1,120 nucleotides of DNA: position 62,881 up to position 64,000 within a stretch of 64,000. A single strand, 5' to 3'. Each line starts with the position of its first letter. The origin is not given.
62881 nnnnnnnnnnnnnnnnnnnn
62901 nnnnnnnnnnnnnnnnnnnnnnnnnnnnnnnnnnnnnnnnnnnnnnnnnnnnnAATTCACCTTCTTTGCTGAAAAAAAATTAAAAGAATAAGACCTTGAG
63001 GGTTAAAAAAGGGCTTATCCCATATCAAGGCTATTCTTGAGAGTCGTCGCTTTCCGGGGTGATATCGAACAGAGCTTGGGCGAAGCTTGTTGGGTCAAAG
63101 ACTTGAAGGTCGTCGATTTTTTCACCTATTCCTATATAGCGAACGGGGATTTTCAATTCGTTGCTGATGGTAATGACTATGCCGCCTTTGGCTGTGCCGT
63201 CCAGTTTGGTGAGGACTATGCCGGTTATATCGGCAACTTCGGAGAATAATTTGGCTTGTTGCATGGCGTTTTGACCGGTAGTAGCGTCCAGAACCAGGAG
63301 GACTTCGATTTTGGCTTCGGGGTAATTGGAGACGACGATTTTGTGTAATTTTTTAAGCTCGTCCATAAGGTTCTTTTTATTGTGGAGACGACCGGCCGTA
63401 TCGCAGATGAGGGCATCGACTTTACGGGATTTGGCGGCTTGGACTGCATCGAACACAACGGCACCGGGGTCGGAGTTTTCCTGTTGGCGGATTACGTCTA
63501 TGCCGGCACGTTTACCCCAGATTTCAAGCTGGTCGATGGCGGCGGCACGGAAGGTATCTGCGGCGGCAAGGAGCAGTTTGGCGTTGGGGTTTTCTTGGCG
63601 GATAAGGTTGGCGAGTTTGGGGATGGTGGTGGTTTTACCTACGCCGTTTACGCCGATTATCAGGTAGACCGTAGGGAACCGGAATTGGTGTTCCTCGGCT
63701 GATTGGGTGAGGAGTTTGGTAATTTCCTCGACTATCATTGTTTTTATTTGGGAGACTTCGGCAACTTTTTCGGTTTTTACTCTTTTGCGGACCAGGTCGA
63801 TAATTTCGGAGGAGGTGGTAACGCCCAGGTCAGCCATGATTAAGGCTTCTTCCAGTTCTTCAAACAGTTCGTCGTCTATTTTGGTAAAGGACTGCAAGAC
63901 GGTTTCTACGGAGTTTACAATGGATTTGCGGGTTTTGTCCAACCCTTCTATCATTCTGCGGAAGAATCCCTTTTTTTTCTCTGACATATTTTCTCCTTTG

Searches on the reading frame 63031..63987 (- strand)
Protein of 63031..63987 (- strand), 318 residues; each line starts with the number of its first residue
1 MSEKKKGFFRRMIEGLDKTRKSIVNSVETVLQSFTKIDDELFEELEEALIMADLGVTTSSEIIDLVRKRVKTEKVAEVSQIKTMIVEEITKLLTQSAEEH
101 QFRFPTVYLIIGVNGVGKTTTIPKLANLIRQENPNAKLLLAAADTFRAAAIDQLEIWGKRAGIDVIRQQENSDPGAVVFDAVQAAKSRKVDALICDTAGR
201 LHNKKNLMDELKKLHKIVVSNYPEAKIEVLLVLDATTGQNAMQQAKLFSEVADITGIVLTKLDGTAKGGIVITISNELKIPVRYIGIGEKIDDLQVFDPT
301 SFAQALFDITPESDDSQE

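Call 50: find_encoding_contigs(protein=window:63031-63987:-, flank=10000, max_places=5)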
Protein window:63031-63987:- (318 aa): 1 contig read that carries it; 1 place shown.
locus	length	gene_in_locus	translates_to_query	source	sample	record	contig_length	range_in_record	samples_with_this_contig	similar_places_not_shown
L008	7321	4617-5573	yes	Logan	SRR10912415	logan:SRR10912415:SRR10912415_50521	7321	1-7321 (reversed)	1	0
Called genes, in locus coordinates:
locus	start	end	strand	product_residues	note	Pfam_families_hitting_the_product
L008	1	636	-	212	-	?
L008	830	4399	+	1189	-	PF02463:SMC_N, PF13175:AAA_15, PF13304:AAA_21 (weak), PF13476:AAA_23, PF13555:AAA_29 (weak), PF06470:SMC_hinge, PF02463:SMC_N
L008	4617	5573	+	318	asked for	PF02881:SRP54_N, PF00448:SRP54, PF13401:AAA_22 (weak)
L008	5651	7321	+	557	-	?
